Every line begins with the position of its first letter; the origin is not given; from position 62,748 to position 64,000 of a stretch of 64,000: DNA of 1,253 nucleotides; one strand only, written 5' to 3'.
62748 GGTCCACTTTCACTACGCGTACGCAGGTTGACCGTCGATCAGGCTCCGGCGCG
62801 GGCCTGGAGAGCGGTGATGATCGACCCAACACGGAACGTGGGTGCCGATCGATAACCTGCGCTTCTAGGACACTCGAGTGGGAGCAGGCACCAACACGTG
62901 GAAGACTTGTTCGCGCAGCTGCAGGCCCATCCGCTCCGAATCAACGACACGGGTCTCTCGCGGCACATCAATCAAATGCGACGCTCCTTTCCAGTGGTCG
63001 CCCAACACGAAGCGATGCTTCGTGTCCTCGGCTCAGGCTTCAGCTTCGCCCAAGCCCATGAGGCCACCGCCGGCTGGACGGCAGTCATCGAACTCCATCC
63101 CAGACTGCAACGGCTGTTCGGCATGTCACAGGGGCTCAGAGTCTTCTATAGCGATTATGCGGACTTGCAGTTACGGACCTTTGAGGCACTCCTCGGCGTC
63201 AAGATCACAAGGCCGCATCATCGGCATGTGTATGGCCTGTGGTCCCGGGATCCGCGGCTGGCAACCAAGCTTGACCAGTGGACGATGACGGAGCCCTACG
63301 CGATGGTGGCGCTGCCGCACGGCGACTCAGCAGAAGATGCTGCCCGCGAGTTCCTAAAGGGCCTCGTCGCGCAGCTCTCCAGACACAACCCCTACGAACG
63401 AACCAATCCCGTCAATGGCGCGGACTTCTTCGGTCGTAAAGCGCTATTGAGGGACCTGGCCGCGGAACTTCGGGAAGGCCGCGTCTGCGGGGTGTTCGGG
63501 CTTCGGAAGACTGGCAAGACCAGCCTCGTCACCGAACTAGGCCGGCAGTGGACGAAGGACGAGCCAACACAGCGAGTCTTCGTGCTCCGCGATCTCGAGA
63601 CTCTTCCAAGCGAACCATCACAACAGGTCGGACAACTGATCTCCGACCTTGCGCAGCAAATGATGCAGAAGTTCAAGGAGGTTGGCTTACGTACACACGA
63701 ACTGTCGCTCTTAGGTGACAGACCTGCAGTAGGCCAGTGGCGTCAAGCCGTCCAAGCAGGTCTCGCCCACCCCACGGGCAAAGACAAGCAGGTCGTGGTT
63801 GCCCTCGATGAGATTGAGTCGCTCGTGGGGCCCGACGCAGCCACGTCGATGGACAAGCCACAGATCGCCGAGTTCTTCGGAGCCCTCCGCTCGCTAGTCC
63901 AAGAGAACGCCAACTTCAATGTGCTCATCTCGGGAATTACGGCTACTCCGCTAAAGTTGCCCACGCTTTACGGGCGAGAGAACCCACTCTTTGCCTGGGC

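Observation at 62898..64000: Integrase-adjacent P-loop NTPase with an unknown N-terminal domain (possible defence-type STAND protein), cut by the window edge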

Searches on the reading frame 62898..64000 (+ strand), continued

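Call 78: search_protein_families(library=pfam, proteins=[P0152, P0153, P0154, P0161, P0164, P0169, P0176, P0142, P0143, P0156], max_evalue=0.05)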
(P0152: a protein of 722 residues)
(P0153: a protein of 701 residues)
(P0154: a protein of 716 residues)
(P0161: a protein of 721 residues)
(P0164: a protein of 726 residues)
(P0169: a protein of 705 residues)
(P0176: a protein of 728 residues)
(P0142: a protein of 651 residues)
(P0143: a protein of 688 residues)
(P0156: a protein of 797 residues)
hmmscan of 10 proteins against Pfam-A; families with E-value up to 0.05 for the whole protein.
P0152 (722 aa): 6 families
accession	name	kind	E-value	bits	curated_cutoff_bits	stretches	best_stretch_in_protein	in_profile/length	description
PF04326.19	SLFN_AlbA_2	-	8.2e-10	39.7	25.3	1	569-704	1-114/118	Schlafen, AlbA_2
PF13401.12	AAA_22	-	3e-05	24.8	27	1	208-361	10-122/130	AAA domain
PF20703.3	nSTAND1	-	3.7e-05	24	27.1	1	185-423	15-219/379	Novel STAND NTPase 1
PF01637.24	ATPase_2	-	0.004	17.4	33.2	1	186-351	1-146/225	ATPase domain predominantly from Archaea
PF13173.12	AAA_14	-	0.0082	16.6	27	0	204-228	3-27/129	AAA domain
PF25201.1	nSTAND6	-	0.019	15.4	27.7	1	187-226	2-41/148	Novel STAND NTPase 6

P0153 (701 aa): 8 families
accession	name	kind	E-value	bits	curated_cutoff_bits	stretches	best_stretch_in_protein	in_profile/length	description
PF04326.19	SLFN_AlbA_2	-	1.2e-15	58.5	25.3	1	548-683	1-116/118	Schlafen, AlbA_2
PF20703.3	nSTAND1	-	4.3e-06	27.1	27.1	1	170-432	14-243/379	Novel STAND NTPase 1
PF01637.24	ATPase_2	-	1e-05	25.9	33.2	1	181-420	10-225/225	ATPase domain predominantly from Archaea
PF13401.12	AAA_22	-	5.9e-05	23.8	27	1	189-314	5-97/130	AAA domain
PF13173.12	AAA_14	-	5.9e-05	23.5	27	1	189-235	2-42/129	AAA domain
PF13191.12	AAA_16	-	0.00052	21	32.6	1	171-308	1-144/167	AAA ATPase domain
PF25201.1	nSTAND6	-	0.016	15.7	27.7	0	173-213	2-42/148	Novel STAND NTPase 6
PF13479.12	AAA_24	-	0.03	14.6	27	0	193-311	6-79/195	AAA domain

P0154 (716 aa): 7 families
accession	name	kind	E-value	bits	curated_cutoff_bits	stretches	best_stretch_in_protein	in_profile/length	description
PF04326.19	SLFN_AlbA_2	-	7.8e-13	49.4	25.3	1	570-705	1-116/118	Schlafen, AlbA_2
PF13191.12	AAA_16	-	2.9e-06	28.3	32.6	1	187-331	1-148/167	AAA ATPase domain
PF20703.3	nSTAND1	-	4.9e-06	26.8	27.1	1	186-425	14-219/379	Novel STAND NTPase 1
PF13401.12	AAA_22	-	2e-05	25.3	27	1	204-365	4-124/130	AAA domain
PF25201.1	nSTAND6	-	3.4e-05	24.4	27.7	1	189-233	2-46/148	Novel STAND NTPase 6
PF13173.12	AAA_14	-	0.00023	21.6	27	0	206-363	3-97/129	AAA domain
PF01637.24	ATPase_2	-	0.0017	18.7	33.2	1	188-432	1-222/225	ATPase domain predominantly from Archaea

P0161 (721 aa): 8 families
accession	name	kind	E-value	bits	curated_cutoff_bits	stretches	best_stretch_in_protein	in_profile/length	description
PF04326.19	SLFN_AlbA_2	-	2.2e-11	44.8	25.3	1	572-706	1-116/118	Schlafen, AlbA_2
PF01637.24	ATPase_2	-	2.9e-07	31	33.2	1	190-376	1-165/225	ATPase domain predominantly from Archaea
PF13191.12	AAA_16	-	4e-07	31.1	32.6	1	189-323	1-143/167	AAA ATPase domain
PF13173.12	AAA_14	-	2e-05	25.1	27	1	207-254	2-42/129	AAA domain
PF13401.12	AAA_22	-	4.9e-05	24.1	27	1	207-365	5-123/130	AAA domain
PF25201.1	nSTAND6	-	0.0076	16.7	27.7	1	191-240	2-51/148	Novel STAND NTPase 6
PF20703.3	nSTAND1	-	0.023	14.8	27.1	0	188-226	14-52/379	Novel STAND NTPase 1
PF14516.12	AAA_35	-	0.023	14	27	0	198-528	22-317/331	AAA-like domain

P0164 (726 aa): 8 families
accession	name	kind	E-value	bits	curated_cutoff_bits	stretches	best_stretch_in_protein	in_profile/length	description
PF04326.19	SLFN_AlbA_2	-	6.3e-17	62.6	25.3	1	575-710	1-117/118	Schlafen, AlbA_2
PF20703.3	nSTAND1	-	4.9e-07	30.1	27.1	1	186-433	16-230/379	Novel STAND NTPase 1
PF01637.24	ATPase_2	-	5.1e-07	30.2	33.2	1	186-429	1-222/225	ATPase domain predominantly from Archaea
PF13173.12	AAA_14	-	6.6e-07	29.8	27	1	204-360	3-97/129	AAA domain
PF13191.12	AAA_16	-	1.2e-05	26.3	32.6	1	186-320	2-144/167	AAA ATPase domain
PF13401.12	AAA_22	-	1.7e-05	25.6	27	1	205-361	7-123/130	AAA domain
PF25201.1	nSTAND6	-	0.00069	20.1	27.7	1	187-236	2-51/148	Novel STAND NTPase 6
PF00004.35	AAA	-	0.024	15.5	21.2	0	208-361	3-109/131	ATPase family associated with various cellular activities (AAA)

P0169 (705 aa): 4 families
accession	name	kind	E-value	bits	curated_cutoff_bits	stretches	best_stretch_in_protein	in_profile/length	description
PF04326.19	SLFN_AlbA_2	-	4.7e-13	50.1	25.3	1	545-687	1-117/118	Schlafen, AlbA_2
PF13191.12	AAA_16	-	3.3e-07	31.4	32.6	1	164-293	2-143/167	AAA ATPase domain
PF01637.24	ATPase_2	-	6.2e-07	29.9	33.2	1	164-406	1-224/225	ATPase domain predominantly from Archaea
PF13173.12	AAA_14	-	0.0026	18.2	27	0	182-228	3-46/129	AAA domain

P0176 (728 aa): 8 families
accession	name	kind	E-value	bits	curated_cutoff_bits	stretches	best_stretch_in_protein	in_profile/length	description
PF04326.19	SLFN_AlbA_2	-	1.9e-10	41.7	25.3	1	575-716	1-117/118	Schlafen, AlbA_2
PF13191.12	AAA_16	-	5.3e-07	30.7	32.6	1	199-339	2-143/167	AAA ATPase domain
PF13173.12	AAA_14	-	9.9e-07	29.3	27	1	217-258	3-44/129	AAA domain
PF01637.24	ATPase_2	-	3.8e-06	27.3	33.2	1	199-392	1-176/225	ATPase domain predominantly from Archaea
PF13401.12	AAA_22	-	5.3e-06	27.2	27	1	220-377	9-124/130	AAA domain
PF20703.3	nSTAND1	-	0.00029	21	27.1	1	199-376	16-159/379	Novel STAND NTPase 1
PF00004.35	AAA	-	0.0011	19.8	21.2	1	221-375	3-108/131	ATPase family associated with various cellular activities (AAA)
PF14516.12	AAA_35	-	0.0021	17.4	27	1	224-364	39-158/331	AAA-like domain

P0142 (651 aa): 8 families
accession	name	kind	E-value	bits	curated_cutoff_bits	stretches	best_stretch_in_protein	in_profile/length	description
PF04760.21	IF2_N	-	5.8e-08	32.8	25.3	1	10-56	1-47/53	Translation initiation factor IF-2, N-terminal region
PF13401.12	AAA_22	-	8.1e-08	33.1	27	1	318-473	6-125/130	AAA domain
PF01637.24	ATPase_2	-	5.5e-06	26.8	33.2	1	300-535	1-218/225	ATPase domain predominantly from Archaea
PF13191.12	AAA_16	-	6.8e-05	23.9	32.6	1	300-453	2-158/167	AAA ATPase domain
PF25201.1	nSTAND6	-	0.0001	22.8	27.7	1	301-342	2-43/148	Novel STAND NTPase 6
PF13173.12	AAA_14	-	0.00017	22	27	1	318-361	3-42/129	AAA domain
PF00004.35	AAA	-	0.0015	19.4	21.2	1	323-470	4-108/131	ATPase family associated with various cellular activities (AAA)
PF20703.3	nSTAND1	-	0.0015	18.7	27.1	1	300-335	16-51/379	Novel STAND NTPase 1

P0143 (688 aa): 8 families
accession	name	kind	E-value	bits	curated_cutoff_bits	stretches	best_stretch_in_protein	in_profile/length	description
PF01637.24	ATPase_2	-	1.1e-07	32.4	33.2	1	338-573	1-218/225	ATPase domain predominantly from Archaea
PF13191.12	AAA_16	-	0.00011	23.2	32.6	1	338-469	2-143/167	AAA ATPase domain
PF13173.12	AAA_14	-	0.00037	20.9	27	0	361-390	8-34/129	AAA domain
PF04760.21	IF2_N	-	0.0057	16.8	25.3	1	66-100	5-39/53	Translation initiation factor IF-2, N-terminal region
PF20703.3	nSTAND1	-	0.0062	16.6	27.1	1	337-474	15-131/379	Novel STAND NTPase 1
PF13401.12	AAA_22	-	0.0065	17.2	27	0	361-510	11-124/130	AAA domain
PF25201.1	nSTAND6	-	0.0099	16.4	27.7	1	339-384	2-47/148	Novel STAND NTPase 6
PF00004.35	AAA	-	0.026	15.4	21.2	0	423-474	24-73/131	ATPase family associated with various cellular activities (AAA)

P0156 (797 aa): 6 families
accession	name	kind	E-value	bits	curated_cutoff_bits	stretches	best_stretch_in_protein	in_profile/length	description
PF04760.21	IF2_N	-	8.5e-34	115.5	25.3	3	41-88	1-48/53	Translation initiation factor IF-2, N-terminal region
PF13401.12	AAA_22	-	0.00016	22.4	27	1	479-625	10-124/130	AAA domain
PF13191.12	AAA_16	-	0.00033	21.6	32.6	1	456-592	1-151/167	AAA ATPase domain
PF04539.22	Sigma70_r3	-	0.00083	19.9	25.3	0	113-143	11-43/78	Sigma-70 region 3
PF01637.24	ATPase_2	-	0.0046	17.2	33.2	1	457-619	1-151/225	ATPase domain predominantly from Archaea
PF20703.3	nSTAND1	-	0.015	15.3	27.1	1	453-492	12-51/379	Novel STAND NTPase 1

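Call 80: search_protein_families(library=pfam, alignment_id=A6, max_evalue=0.01)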
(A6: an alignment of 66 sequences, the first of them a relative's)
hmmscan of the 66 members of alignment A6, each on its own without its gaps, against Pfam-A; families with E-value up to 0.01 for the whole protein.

A. member 1, P0157 (667 aa): 4 families
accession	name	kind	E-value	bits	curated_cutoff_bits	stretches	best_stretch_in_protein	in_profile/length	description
PF04760.21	IF2_N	-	9.9e-16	57.7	25.3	1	1-50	1-50/53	Translation initiation factor IF-2, N-terminal region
PF01637.24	ATPase_2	-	2.8e-05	24.5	33.2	1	327-557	1-217/225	ATPase domain predominantly from Archaea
PF13401.12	AAA_22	-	4e-05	24.4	27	1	348-496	9-125/130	AAA domain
PF20703.3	nSTAND1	-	0.0043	17.2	27.1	1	324-544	13-208/379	Novel STAND NTPase 1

B. families by the number of members that match (of 66 scanned): 42 families (the first 25 are shown)
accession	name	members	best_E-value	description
PF13401.12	AAA_22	60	8.6e-09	AAA domain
PF13173.12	AAA_14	50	1.6e-06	AAA domain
PF01637.24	ATPase_2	49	1.2e-11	ATPase domain predominantly from Archaea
PF13191.12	AAA_16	49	1.8e-09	AAA ATPase domain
PF20703.3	nSTAND1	46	3.7e-09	Novel STAND NTPase 1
PF14516.12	AAA_35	44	5.3e-11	AAA-like domain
PF25201.1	nSTAND6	36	2.2e-07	Novel STAND NTPase 6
PF04326.19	SLFN_AlbA_2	23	1.7e-19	Schlafen, AlbA_2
PF18731.6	HEPN_Swt1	13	1.5e-07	Swt1-like HEPN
PF00069.31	Pkinase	8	5.4e-34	Protein kinase domain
PF07714.23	PK_Tyr_Ser-Thr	8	3e-18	Protein tyrosine and serine/threonine kinase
PF00004.35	AAA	8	5e-05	ATPase family associated with various cellular activities (AAA)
PF01636.29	APH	7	3e-12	Phosphotransferase enzyme family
PF13428.12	TPR_14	7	1.9e-10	Tetratricopeptide repeat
PF07719.23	TPR_2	6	3.6e-09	Tetratricopeptide repeat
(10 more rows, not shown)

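Call 86: search_protein_families(library=ncbifam, proteins=[window:62898-64000:+, P0001, P0004, P0013, P0123, P0128, P0135, P0152, L049:9818-11860:+, L001:4376-5284:-], max_evalue=0.01)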
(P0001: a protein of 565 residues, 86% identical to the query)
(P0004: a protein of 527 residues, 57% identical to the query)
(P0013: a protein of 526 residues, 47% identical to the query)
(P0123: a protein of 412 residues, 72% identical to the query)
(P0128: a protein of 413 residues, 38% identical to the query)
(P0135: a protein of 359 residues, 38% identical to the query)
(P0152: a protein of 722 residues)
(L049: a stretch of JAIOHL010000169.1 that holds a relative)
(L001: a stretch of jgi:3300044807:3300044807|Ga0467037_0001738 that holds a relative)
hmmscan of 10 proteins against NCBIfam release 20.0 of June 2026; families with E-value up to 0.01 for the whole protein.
window:62898-64000:+ (367 aa): 2 families
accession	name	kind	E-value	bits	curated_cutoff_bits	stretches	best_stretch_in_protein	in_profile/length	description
NF007863.0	PRK10575.1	equivalog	0.0017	17.7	433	1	181-278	24-114/265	Fe3+-hydroxamate ABC transporter ATP-binding protein FhuC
NF040586.1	FxSxx_TPR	equivalog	0.0038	15.8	300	1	175-219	6-50/830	FxSxx-COOH system tetratricopeptide repeat protein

P0001 (565 aa): 0 families

P0004 (527 aa): 1 family
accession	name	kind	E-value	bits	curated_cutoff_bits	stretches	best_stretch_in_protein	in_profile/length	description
NF040586.1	FxSxx_TPR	equivalog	0.0087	14.5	300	0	175-221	6-52/830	FxSxx-COOH system tetratricopeptide repeat protein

P0013 (526 aa): 0 families

P0123 (412 aa): 0 families

P0128 (413 aa): 0 families

P0135 (359 aa): 0 families

P0152 (722 aa): 0 families

L049:9818-11860:+ (680 aa): 0 families

L001:4376-5284:- (302 aa): 12 families
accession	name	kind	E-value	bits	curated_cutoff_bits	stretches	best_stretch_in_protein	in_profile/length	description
TIGR02224.1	recomb_XerC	equivalog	3.2e-41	141.6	335.15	1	25-283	3-276/295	tyrosine recombinase XerC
NF040815.2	recomb_XerA_Arch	equivalog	2.1e-38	132.4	220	1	24-286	2-256/263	site-specific tyrosine recombinase/integron integrase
TIGR02225.1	recomb_XerD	equivalog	8.3e-38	130.4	329.6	1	25-282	3-272/290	site-specific tyrosine recombinase XerD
NF001399.0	PRK00283.1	subfamily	8.2e-35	120.5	279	1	31-282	19-281/300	tyrosine recombinase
NF002331.0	PRK01287.1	subfamily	1.9e-17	63.3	371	1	11-283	19-311/365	site-specific tyrosine recombinase XerC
NF003462.0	PRK05084.1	equivalog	5.2e-17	61.6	267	1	135-296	192-356/360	tyrosine recombinase XerS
TIGR02249.1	integrase_gron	subfamily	1.2e-14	54.4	265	2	36-201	16-177/315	integron integrase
NF011946.0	PRK15417.1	equivalog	3.2e-10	39.7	435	2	63-191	62-183/337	integron integrase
NF040693.1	recomb_GmtY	equivalog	3.2e-09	36.6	340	2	137-173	217-253/441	gamma-mobile-trio recombinase GmtY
NF007370.0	PRK09870.1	subfamily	6.1e-08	32.5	221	1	122-287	14-181/200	tyrosine-type DNA invertase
NF007371.0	PRK09871.1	subfamily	2e-07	30.8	222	1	124-289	10-178/198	tyrosine-type DNA invertase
NF002685.0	PRK02436.1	equivalog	7.3e-05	22.7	178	1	34-281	14-243/245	site-specific tyrosine recombinase XerD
